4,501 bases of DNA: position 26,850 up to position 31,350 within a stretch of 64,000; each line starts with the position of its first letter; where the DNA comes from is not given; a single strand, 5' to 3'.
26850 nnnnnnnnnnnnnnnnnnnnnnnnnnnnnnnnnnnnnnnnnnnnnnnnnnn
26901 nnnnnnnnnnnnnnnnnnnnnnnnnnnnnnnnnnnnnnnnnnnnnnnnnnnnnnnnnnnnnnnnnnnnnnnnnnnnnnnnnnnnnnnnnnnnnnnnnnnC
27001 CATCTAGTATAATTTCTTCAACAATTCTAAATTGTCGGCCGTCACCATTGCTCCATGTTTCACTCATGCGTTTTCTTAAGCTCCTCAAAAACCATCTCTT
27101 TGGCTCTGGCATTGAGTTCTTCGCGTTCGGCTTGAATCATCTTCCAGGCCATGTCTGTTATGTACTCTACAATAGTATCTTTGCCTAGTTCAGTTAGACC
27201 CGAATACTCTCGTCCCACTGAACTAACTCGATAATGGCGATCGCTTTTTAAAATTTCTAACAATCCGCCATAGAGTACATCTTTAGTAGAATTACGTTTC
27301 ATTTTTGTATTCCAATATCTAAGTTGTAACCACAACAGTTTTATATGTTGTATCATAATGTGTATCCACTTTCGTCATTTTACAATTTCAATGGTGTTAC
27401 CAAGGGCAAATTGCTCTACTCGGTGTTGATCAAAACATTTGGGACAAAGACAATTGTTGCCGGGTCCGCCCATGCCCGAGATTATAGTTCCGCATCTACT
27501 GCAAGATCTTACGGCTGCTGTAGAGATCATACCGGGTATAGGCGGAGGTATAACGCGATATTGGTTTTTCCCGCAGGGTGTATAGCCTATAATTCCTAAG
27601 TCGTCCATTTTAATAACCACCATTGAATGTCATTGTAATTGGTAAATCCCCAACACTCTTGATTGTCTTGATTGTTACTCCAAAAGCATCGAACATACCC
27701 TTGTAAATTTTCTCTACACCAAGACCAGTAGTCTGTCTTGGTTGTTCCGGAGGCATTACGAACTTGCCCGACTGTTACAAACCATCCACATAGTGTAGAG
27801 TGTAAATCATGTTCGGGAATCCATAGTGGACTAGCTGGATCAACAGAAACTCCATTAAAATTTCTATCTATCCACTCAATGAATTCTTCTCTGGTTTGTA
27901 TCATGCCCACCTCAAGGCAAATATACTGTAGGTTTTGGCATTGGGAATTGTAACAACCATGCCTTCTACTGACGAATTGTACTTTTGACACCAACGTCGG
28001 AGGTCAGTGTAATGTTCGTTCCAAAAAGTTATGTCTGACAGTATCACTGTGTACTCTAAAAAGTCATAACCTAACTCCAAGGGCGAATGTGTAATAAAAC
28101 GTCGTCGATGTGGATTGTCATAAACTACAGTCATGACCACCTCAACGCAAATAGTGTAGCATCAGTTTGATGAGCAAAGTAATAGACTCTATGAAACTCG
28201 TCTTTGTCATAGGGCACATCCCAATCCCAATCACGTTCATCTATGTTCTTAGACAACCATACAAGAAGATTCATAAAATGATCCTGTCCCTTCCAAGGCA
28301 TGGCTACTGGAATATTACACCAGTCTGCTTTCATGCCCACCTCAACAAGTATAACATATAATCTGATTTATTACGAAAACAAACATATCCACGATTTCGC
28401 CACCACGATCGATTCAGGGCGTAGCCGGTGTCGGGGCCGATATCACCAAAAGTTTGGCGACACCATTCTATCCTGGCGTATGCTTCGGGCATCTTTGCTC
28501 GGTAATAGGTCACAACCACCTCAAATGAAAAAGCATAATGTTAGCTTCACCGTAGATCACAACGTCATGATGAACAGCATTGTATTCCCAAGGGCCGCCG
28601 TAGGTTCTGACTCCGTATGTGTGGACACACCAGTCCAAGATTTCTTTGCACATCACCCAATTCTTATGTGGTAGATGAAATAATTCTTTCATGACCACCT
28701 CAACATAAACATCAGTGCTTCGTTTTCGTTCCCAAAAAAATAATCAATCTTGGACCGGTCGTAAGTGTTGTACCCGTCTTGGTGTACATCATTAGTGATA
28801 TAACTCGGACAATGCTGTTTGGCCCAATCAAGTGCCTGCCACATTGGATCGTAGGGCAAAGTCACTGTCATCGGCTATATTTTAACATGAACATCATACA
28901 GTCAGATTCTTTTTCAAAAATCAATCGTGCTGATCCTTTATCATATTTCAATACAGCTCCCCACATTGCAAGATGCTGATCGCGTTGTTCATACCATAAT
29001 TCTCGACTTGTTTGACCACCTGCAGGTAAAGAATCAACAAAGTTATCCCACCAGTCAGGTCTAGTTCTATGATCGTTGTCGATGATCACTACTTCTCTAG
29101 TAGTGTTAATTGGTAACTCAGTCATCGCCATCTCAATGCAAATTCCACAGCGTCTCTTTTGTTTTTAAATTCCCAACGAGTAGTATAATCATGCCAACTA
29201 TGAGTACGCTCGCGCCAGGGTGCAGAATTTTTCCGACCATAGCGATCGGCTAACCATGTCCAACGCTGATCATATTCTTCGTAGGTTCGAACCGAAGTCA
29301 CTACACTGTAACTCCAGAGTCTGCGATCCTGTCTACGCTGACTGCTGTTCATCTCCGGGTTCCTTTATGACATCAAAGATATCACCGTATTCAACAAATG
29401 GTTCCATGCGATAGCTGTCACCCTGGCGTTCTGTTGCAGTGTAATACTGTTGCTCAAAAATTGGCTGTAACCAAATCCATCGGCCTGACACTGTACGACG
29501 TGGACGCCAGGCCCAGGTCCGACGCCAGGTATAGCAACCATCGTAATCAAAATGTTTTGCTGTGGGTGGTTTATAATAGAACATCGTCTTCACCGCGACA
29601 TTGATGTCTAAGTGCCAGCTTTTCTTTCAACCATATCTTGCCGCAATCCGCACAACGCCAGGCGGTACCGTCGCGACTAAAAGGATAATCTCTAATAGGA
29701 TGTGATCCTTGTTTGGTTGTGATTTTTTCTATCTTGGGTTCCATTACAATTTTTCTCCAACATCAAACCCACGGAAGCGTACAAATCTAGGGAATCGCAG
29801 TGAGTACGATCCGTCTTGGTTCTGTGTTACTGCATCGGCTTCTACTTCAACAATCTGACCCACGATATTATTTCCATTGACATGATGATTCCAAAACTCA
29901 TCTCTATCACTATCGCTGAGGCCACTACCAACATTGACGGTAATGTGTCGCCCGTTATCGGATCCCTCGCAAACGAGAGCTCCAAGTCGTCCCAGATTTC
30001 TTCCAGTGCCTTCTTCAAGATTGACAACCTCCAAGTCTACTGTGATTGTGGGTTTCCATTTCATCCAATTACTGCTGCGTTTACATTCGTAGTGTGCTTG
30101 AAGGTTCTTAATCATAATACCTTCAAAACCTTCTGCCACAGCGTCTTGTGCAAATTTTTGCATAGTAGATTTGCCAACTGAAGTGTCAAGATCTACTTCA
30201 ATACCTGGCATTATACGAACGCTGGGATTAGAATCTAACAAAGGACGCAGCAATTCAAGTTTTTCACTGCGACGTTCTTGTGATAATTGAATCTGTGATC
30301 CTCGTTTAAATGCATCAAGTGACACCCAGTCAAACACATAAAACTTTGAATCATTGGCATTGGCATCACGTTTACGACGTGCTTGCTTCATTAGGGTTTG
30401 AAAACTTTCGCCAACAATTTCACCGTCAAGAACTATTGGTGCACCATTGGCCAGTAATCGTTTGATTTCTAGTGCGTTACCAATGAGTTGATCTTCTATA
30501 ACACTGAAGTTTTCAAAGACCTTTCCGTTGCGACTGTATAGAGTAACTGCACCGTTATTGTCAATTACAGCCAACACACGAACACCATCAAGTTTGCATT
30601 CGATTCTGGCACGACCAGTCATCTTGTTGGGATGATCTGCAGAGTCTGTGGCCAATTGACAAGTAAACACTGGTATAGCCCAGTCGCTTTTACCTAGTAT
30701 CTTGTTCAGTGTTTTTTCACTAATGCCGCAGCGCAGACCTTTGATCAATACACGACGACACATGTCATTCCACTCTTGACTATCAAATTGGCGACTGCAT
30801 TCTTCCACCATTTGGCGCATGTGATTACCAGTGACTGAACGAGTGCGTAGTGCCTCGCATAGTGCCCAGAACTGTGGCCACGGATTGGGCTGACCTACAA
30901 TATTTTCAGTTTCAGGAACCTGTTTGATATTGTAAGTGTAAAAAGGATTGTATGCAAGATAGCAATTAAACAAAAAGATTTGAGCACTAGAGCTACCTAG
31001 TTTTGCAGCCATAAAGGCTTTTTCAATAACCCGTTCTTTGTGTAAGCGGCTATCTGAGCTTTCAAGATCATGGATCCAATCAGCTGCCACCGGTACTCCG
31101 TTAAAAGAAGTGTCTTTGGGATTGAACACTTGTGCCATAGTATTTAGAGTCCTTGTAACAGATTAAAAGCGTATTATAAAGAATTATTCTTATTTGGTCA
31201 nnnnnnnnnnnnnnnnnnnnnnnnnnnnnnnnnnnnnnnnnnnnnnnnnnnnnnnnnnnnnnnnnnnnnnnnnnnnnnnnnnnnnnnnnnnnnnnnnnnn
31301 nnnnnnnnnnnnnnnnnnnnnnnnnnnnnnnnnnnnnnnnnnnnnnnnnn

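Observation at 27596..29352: Tandem array of eight small overlapping paralogs sharing an LRW C-terminus whose codons form the next gene's SD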

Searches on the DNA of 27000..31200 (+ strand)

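Call 6: search_dna_similar(query=window:27000-31200:+, collection=phages, mode=distant, max_rows=20)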
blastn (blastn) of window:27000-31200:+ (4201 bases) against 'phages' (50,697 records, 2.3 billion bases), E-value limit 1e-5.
No match.

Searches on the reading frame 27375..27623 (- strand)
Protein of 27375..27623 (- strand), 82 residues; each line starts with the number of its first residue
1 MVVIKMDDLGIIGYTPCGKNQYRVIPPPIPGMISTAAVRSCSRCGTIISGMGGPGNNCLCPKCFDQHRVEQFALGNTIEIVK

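Call 54: search_protein_families(library=phrogs, max_evalue=0.01, proteins=[window:27375-27623:-])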
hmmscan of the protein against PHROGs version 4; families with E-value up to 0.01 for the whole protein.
window:27375-27623:- (82 aa): 0 families

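Call 98: search_protein_families(library=pfam, max_evalue=0.01, proteins=[window:27375-27623:-])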
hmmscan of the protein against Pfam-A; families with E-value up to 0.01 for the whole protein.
window:27375-27623:- (82 aa): 0 families

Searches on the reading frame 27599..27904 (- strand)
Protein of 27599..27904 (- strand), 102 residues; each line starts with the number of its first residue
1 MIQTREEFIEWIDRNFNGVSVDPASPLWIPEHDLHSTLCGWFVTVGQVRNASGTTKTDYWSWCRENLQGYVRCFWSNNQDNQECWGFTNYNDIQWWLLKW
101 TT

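Call 4: search_protein_families(library=pfam, max_evalue=1, proteins=[window:27599-27904:-])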
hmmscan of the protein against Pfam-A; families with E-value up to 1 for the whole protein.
seq(102 aa): 0 families

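Call 5: search_protein_families(library=phrogs, max_evalue=1, proteins=[window:27599-27904:-])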
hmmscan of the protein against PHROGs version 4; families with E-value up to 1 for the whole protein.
seq(102 aa): 0 families

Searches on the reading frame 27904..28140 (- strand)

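Call 4: search_protein_families(library=pfam, max_evalue=1, proteins=[window:27904-28140:-])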
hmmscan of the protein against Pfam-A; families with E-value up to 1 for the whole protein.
seq(79 aa): 0 families

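Call 5: search_protein_families(library=phrogs, max_evalue=1, proteins=[window:27904-28140:-])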
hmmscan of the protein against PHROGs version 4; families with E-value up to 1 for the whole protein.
seq(79 aa): 2 families
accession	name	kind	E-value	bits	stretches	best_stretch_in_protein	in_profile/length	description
phrog_2176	-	unknown function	0.099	13.3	1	5-17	104-116/140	-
phrog_4066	-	unknown function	0.25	13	1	32-57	46-71/88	-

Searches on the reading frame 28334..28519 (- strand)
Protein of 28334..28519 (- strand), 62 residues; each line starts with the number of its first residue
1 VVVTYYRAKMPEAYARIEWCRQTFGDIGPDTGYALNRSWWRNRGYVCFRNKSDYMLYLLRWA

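Call 4: search_protein_families(library=pfam, max_evalue=1, proteins=[window:28334-28519:-])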
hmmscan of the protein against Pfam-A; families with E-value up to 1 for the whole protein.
seq(62 aa): 0 families

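Call 5: search_protein_families(library=phrogs, max_evalue=1, proteins=[window:28334-28519:-])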
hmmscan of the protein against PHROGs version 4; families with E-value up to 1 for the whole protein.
seq(62 aa): 1 family
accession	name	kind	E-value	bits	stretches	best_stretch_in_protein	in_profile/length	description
phrog_4530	-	unknown function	0.27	12.7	1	20-42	9-30/53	-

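Call 18: search_dna_similar(query=window:28334-28519:-, collection=phages, mode=protein, max_evalue=0.01, max_rows=40)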
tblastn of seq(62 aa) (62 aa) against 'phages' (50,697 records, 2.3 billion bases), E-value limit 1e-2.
No match.

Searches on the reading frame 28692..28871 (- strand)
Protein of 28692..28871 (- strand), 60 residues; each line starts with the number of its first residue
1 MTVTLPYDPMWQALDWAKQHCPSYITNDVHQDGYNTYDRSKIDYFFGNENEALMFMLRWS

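Call 4: search_protein_families(library=pfam, max_evalue=1, proteins=[window:28692-28871:-])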
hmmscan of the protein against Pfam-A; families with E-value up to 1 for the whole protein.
seq(60 aa): 0 families

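Call 5: search_protein_families(library=phrogs, max_evalue=1, proteins=[window:28692-28871:-])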
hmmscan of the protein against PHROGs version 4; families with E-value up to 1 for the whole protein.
seq(60 aa): 1 family
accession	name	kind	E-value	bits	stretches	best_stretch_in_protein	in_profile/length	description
phrog_22933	-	unknown function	0.3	12.1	1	13-48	23-52/56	-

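Call 17: search_dna_similar(query=window:28692-28871:-, collection=phages, mode=protein, max_evalue=0.01, max_rows=40)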
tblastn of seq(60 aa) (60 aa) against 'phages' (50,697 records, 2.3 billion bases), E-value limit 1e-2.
No match.
